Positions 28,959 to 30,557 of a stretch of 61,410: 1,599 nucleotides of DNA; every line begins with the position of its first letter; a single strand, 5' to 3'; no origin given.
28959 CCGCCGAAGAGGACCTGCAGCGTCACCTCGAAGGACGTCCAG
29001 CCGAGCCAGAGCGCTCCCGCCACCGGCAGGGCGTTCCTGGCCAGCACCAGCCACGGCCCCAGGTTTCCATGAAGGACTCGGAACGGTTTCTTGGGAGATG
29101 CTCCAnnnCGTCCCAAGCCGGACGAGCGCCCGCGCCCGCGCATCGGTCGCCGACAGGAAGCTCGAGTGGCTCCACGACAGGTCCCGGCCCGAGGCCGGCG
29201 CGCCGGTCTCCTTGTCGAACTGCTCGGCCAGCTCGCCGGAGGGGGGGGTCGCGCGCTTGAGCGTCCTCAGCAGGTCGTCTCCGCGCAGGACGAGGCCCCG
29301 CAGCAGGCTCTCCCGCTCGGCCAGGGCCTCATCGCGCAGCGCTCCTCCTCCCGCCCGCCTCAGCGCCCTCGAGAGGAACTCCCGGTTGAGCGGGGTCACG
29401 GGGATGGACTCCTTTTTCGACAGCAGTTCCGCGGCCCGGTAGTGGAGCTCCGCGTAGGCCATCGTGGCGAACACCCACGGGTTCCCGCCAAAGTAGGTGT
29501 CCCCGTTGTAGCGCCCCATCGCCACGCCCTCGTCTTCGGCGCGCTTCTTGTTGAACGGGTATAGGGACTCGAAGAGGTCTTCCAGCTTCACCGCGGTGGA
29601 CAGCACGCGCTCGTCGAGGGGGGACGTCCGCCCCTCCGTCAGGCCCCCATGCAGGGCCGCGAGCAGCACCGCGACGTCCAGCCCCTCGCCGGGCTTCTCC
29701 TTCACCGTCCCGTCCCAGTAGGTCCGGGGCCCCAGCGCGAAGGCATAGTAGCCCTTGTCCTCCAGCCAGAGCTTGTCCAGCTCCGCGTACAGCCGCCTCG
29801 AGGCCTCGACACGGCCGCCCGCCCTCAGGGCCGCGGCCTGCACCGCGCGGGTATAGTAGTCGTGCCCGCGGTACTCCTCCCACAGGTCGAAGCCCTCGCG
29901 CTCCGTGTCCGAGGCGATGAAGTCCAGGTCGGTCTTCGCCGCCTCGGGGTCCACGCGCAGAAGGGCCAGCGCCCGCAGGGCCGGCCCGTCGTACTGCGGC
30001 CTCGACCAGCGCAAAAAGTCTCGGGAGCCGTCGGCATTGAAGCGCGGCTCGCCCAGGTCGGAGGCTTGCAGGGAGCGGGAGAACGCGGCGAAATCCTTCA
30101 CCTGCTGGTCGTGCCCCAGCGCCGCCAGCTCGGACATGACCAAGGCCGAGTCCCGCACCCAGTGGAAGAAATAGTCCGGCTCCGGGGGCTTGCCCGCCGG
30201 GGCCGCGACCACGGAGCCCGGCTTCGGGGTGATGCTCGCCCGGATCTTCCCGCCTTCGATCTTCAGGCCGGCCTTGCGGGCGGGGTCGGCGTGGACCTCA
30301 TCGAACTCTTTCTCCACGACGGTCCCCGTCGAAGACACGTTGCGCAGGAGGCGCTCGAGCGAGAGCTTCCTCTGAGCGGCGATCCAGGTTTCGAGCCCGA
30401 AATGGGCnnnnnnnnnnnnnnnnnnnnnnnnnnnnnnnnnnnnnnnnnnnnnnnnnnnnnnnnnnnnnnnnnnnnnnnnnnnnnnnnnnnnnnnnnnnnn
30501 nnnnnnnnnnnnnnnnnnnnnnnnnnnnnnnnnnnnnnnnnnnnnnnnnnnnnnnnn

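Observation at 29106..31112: Secreted GATase1 (peptidase C26)-GH15 fusion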

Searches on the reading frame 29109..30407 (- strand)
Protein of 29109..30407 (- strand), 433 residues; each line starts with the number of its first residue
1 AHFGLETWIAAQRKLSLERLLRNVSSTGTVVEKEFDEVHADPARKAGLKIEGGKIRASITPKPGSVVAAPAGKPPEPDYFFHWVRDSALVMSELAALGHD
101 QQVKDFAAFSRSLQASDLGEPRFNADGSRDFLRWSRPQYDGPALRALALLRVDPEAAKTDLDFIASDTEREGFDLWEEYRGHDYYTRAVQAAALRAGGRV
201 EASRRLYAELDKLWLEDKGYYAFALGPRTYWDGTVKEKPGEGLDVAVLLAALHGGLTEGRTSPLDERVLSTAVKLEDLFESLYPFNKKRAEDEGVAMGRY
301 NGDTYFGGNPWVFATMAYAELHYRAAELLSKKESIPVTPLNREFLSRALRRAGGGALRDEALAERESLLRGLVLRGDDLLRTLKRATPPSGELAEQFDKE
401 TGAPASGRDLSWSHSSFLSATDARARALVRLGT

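Call 62: predict_structure(alignment_id=A4)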
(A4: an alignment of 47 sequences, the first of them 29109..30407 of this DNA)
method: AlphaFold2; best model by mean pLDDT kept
length: 433 residues; sequences in the alignment: 47
mean_pLDDT: 94.4   pTM: 0.94
mean pLDDT of the five models: 94.4, 94.1, 93.8, 93.6, 93.4
residues with pLDDT >= 90: 379; 70-90: 44; 50-70: 10; < 50: 0
segments of 3 or more residues with pLDDT < 50: none
pLDDT, mean of each block of 10 residues (from residue 1): 87 97 82 90 85 91 94 79 96 97 97 93 93 85 98 97 95 95 98 98 98 98 97 95 98 97 98 99 98 98 96 98 98 94 98 89 88 99 97 96 93 98 98 82
secondary structure, 60 per line:
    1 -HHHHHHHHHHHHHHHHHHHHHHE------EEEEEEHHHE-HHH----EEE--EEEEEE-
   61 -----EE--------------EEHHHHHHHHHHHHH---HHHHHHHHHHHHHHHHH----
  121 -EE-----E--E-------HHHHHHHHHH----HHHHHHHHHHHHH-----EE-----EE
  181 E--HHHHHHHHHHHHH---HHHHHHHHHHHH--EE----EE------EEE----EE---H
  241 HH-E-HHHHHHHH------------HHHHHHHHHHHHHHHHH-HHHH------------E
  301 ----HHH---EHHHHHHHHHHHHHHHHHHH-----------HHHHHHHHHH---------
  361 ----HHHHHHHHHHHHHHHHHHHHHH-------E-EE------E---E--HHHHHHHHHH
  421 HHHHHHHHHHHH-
elements in order: H2-23 E31-36 E49-51 E54-59 H84-96 H100-116 H140-149 H154-166 E179-181 H184-196 H200-211 E228-230 H246-253 H266-282 H284-287 H312-330 H342-351 H365-386 H411-432

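Call 64: fold_search(model_id=the predicted structure, library=pdb)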
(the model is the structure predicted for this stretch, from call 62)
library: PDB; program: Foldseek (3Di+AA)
matches with E <= 10: 737; with E <= 0.001: 63
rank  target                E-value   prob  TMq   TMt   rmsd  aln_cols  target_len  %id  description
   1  2vn4_A                1.4e-22  1.00  0.79  0.58   5.0       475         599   28  Glycoside Hydrolase Family 15 Glucoamylase from Hypocrea jecorina (released 2008-05-20)
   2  1gah_A                1.2e-21  1.00  0.77  0.71   5.1       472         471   27  GLUCOAMYLASE-471 COMPLEXED WITH ACARBOSE (released 1996-08-17)
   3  1gai_A                1.3e-21  1.00  0.77  0.71   5.3       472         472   27  GLUCOAMYLASE-471 COMPLEXED WITH D-GLUCO-DIHYDROACARBOSE (released 1996-08-17)
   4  1dog_A                1.7e-21  1.00  0.77  0.71   5.1       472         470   27  REFINED STRUCTURE FOR THE COMPLEX OF 1-DEOXYNOJIRIMYCIN WITH GLUCOAMYLASE FROM (ASPERGILLUS AWAMORI) VAR. X100 TO 2.4  (released 1994-01-31)
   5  6frv_A                1.7e-21  1.00  0.76  0.71   5.4       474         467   26  Structure of the catalytic domain of Aspergillus niger Glucoamylase (released 2018-05-09)
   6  3eqa_A                4.9e-21  1.00  0.76  0.72   5.2       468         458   26  Catalytic domain of glucoamylase from aspergillus niger complexed with tris and glycerol (released 2009-10-13)
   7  6fhw_A                5.6e-20  1.00  0.78  0.58   4.8       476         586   26  Structure of Hormoconis resinae Glucoamylase (released 2018-05-09)
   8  6fhv_A                1.4e-19  1.00  0.76  0.57   5.4       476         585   25  Crystal structure of Penicillium oxalicum Glucoamylase (released 2018-05-09)
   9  6fhw_B                1.7e-19  1.00  0.79  0.59   4.7       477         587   26  Structure of Hormoconis resinae Glucoamylase (released 2018-05-09)
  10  1ayx                  2.3e-18  1.00  0.75  0.67   6.0       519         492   24  CRYSTAL STRUCTURE OF GLUCOAMYLASE FROM SACCHAROMYCOPSIS FIBULIGERA AT 1.7 ANGSTROMS (released 1998-05-13)
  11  7c24                  6.5e-10  1.00  0.55  0.63   6.7       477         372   17  Glycosidase F290Y at pH8.0 (released 2021-05-12)
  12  7c25                  7.8e-10  1.00  0.55  0.63   6.6       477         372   16  Glycosidase Wild Type at pH8.0 (released 2021-05-12)
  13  5z3c                  8.6e-10  1.00  0.56  0.64   6.5       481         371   16  Glycosidase E178A (released 2019-05-15)
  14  5z3d                  1.7e-09  1.00  0.56  0.64   6.5       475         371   17  Glycosidase F290Y (released 2019-05-15)
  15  5z3a                  2.5e-09  1.00  0.56  0.64   6.3       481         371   16  Glycosidase Wild Type (released 2019-05-15)
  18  1lf6_A                6.6e-07  1.00  0.52  0.35   6.2       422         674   15  CRYSTAL STRUCTURE OF BACTERIAL GLUCOAMYLASE (released 2003-02-25)
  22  1ug9                  1.8e-05  1.00  0.56  0.26   5.2       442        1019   16  Crystal Structure of Glucodextranase from Arthrobacter globiformis I42 (released 2003-12-09)
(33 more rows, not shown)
